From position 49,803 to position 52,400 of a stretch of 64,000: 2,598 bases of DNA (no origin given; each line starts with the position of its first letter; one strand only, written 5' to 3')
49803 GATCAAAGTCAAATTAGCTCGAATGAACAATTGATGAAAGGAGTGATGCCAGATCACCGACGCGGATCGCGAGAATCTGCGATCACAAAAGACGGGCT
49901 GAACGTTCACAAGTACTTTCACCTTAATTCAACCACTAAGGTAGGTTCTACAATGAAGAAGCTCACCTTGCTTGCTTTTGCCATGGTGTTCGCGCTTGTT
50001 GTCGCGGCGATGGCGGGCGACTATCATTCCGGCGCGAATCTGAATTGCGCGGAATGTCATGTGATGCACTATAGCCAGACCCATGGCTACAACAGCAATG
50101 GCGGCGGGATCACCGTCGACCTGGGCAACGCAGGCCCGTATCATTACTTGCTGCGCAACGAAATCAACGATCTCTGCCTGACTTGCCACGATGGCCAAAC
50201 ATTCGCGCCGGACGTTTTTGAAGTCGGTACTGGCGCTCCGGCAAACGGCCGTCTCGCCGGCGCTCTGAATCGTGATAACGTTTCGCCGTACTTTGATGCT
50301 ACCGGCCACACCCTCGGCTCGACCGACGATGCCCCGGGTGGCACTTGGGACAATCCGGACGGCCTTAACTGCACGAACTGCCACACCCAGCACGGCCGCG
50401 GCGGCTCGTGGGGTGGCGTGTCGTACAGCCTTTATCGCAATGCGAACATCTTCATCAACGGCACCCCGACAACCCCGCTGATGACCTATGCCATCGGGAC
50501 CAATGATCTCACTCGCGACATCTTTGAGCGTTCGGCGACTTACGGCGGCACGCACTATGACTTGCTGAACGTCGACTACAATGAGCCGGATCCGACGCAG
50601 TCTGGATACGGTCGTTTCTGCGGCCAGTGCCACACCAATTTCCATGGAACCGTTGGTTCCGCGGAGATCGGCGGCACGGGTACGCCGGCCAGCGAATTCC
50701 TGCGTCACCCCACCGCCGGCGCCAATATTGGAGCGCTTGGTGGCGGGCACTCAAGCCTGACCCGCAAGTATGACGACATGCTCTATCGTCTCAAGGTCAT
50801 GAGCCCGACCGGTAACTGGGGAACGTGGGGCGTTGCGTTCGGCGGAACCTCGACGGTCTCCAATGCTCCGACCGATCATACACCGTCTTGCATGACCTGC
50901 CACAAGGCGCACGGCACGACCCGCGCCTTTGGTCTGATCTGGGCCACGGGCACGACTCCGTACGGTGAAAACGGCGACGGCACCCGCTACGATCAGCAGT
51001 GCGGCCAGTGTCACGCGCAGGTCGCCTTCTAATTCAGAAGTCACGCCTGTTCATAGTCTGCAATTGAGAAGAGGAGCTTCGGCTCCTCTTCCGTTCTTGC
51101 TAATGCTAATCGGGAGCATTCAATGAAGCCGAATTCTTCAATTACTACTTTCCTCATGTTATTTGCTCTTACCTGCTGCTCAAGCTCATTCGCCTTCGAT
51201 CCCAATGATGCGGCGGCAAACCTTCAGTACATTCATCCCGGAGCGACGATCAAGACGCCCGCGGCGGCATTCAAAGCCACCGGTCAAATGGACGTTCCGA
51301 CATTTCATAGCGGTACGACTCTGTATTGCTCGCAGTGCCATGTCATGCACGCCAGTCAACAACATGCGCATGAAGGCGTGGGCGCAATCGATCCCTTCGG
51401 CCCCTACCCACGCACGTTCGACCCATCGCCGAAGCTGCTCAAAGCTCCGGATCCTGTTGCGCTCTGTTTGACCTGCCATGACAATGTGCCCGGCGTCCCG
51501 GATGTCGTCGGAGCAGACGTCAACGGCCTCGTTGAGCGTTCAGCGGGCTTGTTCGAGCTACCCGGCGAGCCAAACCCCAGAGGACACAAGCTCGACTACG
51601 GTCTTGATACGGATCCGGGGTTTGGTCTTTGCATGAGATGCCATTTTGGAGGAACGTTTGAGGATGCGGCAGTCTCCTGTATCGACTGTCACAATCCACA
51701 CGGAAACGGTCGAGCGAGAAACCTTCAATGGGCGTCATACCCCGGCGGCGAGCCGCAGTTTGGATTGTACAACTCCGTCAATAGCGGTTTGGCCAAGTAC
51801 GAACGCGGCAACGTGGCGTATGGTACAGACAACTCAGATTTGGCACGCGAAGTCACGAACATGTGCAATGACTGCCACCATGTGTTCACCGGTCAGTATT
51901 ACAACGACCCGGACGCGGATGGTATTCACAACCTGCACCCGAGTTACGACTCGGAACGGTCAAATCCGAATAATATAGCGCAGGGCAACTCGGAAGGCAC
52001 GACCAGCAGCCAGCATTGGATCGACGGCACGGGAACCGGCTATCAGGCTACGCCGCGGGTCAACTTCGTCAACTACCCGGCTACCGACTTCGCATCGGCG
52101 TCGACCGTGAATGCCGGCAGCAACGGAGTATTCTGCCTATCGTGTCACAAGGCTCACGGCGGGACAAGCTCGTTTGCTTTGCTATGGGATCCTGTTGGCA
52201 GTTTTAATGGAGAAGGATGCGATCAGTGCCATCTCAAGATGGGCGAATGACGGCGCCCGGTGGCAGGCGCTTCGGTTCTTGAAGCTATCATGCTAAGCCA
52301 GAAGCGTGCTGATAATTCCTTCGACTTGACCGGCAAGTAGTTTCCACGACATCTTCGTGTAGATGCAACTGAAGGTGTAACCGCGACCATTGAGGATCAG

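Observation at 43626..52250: Three paralogs keep the exact OmcS N-terminal register, including the inter-subunit His16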

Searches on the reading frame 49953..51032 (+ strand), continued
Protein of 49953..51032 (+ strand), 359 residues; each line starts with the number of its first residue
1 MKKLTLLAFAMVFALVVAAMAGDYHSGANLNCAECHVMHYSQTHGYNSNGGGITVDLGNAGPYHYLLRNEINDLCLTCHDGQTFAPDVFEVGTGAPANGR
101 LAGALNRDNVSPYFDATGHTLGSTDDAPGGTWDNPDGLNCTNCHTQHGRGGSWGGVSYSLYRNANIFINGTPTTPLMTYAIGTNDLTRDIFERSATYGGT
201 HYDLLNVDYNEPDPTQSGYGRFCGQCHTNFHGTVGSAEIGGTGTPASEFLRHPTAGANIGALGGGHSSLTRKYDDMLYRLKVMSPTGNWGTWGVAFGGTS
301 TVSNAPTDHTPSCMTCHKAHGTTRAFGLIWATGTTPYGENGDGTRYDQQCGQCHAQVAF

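Call 53: fold_search(model_id=the predicted structure, library=pdb)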
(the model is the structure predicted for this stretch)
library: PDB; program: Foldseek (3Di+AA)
matches with E <= 10: 1; with E <= 0.001: 1
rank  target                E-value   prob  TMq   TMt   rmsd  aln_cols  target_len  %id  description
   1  6ef8_A                8.4e-06  1.00  0.43  0.39  10.5       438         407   17  Cryo-EM of the OmcS nanowires from Geobacter sulfurreducens (released 2019-04-10)

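Call 80: search_solved_structures(query=A1, max_evalue=1, show_alignments=1)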
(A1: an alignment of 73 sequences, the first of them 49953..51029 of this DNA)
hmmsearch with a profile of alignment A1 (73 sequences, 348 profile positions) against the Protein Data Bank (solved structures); distinct sequences matched with E-value up to 1: 2.
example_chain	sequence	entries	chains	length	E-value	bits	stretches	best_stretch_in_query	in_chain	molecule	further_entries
6ef8_A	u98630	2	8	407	3.7e-07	33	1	125-312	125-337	C-type cytochrome OmcS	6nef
2zzs_A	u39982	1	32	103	0.25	13.8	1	1-38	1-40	Cytochrome c554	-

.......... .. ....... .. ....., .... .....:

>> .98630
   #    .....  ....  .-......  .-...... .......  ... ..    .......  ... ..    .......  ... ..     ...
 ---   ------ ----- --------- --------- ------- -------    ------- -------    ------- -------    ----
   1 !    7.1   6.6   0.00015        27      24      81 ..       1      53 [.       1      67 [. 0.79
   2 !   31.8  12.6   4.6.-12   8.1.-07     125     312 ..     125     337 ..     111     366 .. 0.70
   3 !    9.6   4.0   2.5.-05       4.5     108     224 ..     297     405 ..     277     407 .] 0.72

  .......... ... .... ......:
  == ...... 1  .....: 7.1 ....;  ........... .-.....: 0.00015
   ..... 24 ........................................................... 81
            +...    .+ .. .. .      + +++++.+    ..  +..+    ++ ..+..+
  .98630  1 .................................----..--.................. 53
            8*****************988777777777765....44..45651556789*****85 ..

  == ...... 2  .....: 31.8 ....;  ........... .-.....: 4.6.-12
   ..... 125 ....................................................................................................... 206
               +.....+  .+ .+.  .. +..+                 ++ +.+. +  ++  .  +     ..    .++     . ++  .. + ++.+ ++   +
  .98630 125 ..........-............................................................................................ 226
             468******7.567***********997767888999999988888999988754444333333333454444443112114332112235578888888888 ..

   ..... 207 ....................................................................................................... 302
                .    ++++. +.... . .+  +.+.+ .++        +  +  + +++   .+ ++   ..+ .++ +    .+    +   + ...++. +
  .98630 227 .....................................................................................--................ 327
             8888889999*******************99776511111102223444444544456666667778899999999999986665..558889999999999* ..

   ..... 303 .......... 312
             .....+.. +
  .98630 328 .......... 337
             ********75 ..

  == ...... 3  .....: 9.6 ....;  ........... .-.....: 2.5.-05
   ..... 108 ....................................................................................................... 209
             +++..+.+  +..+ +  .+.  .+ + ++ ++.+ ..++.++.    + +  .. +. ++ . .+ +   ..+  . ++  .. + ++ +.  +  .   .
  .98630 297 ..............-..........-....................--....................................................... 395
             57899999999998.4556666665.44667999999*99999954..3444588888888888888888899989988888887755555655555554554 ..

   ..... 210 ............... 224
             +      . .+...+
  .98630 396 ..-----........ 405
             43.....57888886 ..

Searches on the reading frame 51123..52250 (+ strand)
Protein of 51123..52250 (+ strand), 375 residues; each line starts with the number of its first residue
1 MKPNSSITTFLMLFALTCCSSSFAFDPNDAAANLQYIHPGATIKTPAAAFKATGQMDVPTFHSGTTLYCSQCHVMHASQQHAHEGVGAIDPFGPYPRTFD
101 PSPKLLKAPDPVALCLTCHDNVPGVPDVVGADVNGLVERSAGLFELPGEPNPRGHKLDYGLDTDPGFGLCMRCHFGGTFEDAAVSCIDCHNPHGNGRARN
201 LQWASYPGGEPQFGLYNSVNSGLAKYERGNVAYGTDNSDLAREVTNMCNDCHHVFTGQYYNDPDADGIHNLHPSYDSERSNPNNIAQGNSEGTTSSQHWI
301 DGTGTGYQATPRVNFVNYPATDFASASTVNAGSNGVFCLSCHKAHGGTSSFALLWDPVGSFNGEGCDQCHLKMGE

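Call 6: search_solved_structures(query=window:51123-52250:+, max_evalue=10, show_alignments=2)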
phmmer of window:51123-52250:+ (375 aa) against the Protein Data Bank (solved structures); distinct sequences matched with E-value up to 10: 3.
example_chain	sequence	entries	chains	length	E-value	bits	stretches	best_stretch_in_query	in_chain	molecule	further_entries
1co6_A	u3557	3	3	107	0.75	12.1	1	114-145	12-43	PROTEIN (CYTOCHROME C2) | CYTOCHROME C2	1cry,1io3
5ck3_B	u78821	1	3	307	1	11.7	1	85-167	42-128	Putative signal recognition particle protein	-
5ck4_A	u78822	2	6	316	1.1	11.6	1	85-167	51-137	Putative signal recognition particle protein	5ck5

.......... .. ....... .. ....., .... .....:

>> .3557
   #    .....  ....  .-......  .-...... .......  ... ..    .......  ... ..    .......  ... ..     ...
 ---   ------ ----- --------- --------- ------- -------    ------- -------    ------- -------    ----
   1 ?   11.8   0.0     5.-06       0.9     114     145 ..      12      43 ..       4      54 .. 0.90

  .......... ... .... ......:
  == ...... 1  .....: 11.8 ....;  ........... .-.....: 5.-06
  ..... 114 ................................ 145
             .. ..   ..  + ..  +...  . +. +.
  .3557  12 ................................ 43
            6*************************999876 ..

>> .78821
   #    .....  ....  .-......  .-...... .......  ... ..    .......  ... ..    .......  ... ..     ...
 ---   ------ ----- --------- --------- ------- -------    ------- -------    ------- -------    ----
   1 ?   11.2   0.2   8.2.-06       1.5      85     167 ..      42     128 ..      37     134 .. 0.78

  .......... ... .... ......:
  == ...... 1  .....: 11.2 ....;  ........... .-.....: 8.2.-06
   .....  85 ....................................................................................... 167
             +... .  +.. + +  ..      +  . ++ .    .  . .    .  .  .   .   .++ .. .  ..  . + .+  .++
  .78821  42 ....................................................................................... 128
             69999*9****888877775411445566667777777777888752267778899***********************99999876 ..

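Call 7: search_protein_families(library=pfam, proteins=[window:51123-52250:+], max_evalue=0.01)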
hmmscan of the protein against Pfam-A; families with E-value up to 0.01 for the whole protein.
window:51123-52250:+ (375 aa): 4 families
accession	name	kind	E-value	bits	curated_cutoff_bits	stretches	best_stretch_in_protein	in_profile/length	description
PF09699.15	Paired_CXXCH_1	-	1.3e-13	50.8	20.6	1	338-372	9-38/41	Doubled CXXCH motif (Paired_CXXCH_1)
PF14522.11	Cytochrome_C7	-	1.7e-05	25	24.8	0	114-191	15-67/67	Cytochrome c7 and related cytochrome c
PF14537.11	Cytochrom_c3_2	-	0.00067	20.5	25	0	60-80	52-71/79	Cytochrome c3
PF02335.20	Cytochrom_C552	-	0.0033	16.9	24.1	0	182-371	124-283/438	Cytochrome c552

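Call 8: search_protein_families(library=ncbifam, proteins=[window:51123-52250:+], max_evalue=0.01)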
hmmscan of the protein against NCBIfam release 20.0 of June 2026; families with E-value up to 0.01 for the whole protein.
window:51123-52250:+ (375 aa): 3 families
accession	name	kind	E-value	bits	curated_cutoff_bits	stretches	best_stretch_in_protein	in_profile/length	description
TIGR01905.1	paired_CXXCH_1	subfamily_domain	5.1e-10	39.1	25.2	0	338-353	9-24/41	doubled CXXCH domain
TIGR03508.1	decahem_SO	subfamily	1.4e-07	31.2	192.2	0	180-204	140-164/258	DmsE family decaheme c-type cytochrome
NF041028.1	decahem_GSU2203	exception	1.9e-06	27.3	325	0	61-122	120-158/317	GSU2203 family decaheme c-type cytochrome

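Call 55: find_homologous_proteins(query=window:51123-52250:+, max_evalue=0.001)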
Query window:51123-52250:+ (375 aa): 444 proteins with E <= 0.001 among 2436 candidates; the best 120 are listed.
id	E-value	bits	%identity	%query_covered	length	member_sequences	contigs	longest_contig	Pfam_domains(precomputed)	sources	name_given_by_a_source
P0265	2.6e-265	898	100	100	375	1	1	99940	PF09699.16,PF14522.12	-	-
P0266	1.3e-160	553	64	99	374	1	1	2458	PF09699.16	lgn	-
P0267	5.8e-159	548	65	97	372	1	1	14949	PF09699.16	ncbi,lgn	ncbi:MAG: hypothetical protein ACE5K8_05975 [Candidatus Zixiibacteriota bacterium]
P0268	3.6e-158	545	64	99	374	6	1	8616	PF09699.16,PF14522.12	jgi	-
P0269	6.6e-157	541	67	94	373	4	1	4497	PF09699.16,PF14522.12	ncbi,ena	-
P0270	7.6e-157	541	64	97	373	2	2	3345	PF09699.16,PF14522.12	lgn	-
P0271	5.4e-153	528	61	96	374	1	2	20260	PF09699.16,PF14522.12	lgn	-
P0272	6.8e-153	528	65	94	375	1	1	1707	PF09699.16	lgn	-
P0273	5.3e-151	521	62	98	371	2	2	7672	PF09699.16,PF14522.12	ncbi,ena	ncbi:MAG: cytochrome c3 family protein [Candidatus Zixiibacteriota bacterium]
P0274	6.6e-151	521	64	95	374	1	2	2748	PF09699.16,PF14522.12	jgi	-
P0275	3.3e-150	519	65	90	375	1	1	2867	PF09699.16,PF14522.12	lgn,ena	-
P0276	8.5e-150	517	61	99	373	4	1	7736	PF09699.16,PF14522.12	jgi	-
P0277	1.1e-149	517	62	98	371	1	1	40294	PF09699.16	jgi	jgi:hypothetical protein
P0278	3.3e-148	512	61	99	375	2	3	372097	PF09699.16,PF14522.12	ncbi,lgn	-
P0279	4.7e-148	512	60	99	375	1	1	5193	PF09699.16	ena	-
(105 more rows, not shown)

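Call 65: predict_structure(alignment_id=A2)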
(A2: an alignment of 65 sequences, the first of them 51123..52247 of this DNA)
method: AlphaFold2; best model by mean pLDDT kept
length: 375 residues; sequences in the alignment: 65
mean_pLDDT: 72.2   pTM: 0.67
mean pLDDT of the five models: 72.2, 69.8, 68.4, 65.0, 61.9
residues with pLDDT >= 90: 36; 70-90: 214; 50-70: 60; < 50: 65
segments of 3 or more residues with pLDDT < 50: 24-64, 76-89, 97-104
pLDDT, mean of each block of 10 residues (from residue 1): 77 85 47 39 39 41 52 50 45 50 63 87 84 85 87 82 76 71 85 78 78 84 87 84 59 69 75 75 84 87 88 88 93 79 74 76 78 57
secondary structure, 60 per line:
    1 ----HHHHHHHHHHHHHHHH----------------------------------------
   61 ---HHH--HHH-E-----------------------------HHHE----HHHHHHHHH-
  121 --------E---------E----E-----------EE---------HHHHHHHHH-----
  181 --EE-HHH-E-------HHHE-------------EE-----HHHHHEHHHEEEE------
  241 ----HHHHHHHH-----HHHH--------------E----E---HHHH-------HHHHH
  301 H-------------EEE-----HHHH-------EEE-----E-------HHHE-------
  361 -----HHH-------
elements in order: H5-20 H111-119 H167-175 H222-226 E231-234 H245-252 H258-261 H285-288 H296-301 E315-317 H323-326 E334-336

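Call 68: fold_search(model_id=the predicted structure, library=pdb)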
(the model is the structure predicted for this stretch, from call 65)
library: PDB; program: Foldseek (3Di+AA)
matches with E <= 10: 1; with E <= 0.001: 0
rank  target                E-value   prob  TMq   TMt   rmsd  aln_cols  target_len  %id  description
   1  6r2q_A                1.9e+00  0.03  0.11  0.15  15.6       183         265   18  Structure of the Mtr complex (released 2020-04-22)

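Call 81: search_solved_structures(query=A2, max_evalue=1, show_alignments=1)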
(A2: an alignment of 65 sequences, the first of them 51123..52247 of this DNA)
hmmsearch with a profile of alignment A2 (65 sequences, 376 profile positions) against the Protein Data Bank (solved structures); distinct sequences matched with E-value up to 1: 5.
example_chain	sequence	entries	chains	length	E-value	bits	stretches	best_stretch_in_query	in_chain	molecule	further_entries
6ef8_A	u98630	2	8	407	1.4e-06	30.6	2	61-121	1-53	C-type cytochrome OmcS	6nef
7tfs_A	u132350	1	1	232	0.00014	24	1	50-158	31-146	Cytochrome c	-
6r2q_A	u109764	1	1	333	0.005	18.9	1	161-205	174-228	Cystathionine beta-synthase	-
9yuq_N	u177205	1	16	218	0.044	15.8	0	329-372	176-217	Putative multiheme cytochrome c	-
6v0a_A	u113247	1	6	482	0.45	12.4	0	244-374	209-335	Nitrite reductase (cytochrome; ammonia-forming)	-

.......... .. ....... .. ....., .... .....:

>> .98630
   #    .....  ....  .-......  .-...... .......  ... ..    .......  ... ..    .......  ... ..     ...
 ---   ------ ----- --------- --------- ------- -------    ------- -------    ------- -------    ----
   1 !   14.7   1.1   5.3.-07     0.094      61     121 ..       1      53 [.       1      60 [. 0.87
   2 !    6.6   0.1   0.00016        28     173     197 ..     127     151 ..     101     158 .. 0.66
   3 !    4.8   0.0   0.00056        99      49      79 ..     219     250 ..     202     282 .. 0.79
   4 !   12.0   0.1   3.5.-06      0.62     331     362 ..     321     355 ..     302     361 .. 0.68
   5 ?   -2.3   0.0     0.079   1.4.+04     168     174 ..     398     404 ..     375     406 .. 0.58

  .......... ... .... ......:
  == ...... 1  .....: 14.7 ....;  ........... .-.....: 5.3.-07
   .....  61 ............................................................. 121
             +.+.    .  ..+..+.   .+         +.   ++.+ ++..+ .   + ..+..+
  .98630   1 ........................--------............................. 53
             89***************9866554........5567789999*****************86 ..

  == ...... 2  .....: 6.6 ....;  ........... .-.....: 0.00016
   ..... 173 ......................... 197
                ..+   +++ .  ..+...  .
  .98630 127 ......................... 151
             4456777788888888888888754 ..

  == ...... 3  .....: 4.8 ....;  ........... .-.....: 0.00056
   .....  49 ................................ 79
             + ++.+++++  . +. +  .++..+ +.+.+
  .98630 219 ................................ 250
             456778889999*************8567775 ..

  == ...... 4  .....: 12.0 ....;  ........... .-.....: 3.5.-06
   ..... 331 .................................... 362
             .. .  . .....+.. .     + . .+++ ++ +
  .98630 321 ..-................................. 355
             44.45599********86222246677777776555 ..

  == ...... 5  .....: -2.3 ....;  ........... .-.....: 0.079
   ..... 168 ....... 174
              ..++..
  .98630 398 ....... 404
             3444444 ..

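Call 82: search_solved_structures(query=A2, max_evalue=0.01, show_alignments=2)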
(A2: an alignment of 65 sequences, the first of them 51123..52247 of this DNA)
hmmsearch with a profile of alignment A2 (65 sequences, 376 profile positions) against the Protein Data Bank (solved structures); distinct sequences matched with E-value up to 0.01: 3.
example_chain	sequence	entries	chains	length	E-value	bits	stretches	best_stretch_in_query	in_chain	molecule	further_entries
6ef8_A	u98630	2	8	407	1.4e-06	30.6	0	61-121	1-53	C-type cytochrome OmcS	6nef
7tfs_A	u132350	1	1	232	0.00014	24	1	50-158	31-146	Cytochrome c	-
6r2q_A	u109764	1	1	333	0.005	18.9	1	161-205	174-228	Cystathionine beta-synthase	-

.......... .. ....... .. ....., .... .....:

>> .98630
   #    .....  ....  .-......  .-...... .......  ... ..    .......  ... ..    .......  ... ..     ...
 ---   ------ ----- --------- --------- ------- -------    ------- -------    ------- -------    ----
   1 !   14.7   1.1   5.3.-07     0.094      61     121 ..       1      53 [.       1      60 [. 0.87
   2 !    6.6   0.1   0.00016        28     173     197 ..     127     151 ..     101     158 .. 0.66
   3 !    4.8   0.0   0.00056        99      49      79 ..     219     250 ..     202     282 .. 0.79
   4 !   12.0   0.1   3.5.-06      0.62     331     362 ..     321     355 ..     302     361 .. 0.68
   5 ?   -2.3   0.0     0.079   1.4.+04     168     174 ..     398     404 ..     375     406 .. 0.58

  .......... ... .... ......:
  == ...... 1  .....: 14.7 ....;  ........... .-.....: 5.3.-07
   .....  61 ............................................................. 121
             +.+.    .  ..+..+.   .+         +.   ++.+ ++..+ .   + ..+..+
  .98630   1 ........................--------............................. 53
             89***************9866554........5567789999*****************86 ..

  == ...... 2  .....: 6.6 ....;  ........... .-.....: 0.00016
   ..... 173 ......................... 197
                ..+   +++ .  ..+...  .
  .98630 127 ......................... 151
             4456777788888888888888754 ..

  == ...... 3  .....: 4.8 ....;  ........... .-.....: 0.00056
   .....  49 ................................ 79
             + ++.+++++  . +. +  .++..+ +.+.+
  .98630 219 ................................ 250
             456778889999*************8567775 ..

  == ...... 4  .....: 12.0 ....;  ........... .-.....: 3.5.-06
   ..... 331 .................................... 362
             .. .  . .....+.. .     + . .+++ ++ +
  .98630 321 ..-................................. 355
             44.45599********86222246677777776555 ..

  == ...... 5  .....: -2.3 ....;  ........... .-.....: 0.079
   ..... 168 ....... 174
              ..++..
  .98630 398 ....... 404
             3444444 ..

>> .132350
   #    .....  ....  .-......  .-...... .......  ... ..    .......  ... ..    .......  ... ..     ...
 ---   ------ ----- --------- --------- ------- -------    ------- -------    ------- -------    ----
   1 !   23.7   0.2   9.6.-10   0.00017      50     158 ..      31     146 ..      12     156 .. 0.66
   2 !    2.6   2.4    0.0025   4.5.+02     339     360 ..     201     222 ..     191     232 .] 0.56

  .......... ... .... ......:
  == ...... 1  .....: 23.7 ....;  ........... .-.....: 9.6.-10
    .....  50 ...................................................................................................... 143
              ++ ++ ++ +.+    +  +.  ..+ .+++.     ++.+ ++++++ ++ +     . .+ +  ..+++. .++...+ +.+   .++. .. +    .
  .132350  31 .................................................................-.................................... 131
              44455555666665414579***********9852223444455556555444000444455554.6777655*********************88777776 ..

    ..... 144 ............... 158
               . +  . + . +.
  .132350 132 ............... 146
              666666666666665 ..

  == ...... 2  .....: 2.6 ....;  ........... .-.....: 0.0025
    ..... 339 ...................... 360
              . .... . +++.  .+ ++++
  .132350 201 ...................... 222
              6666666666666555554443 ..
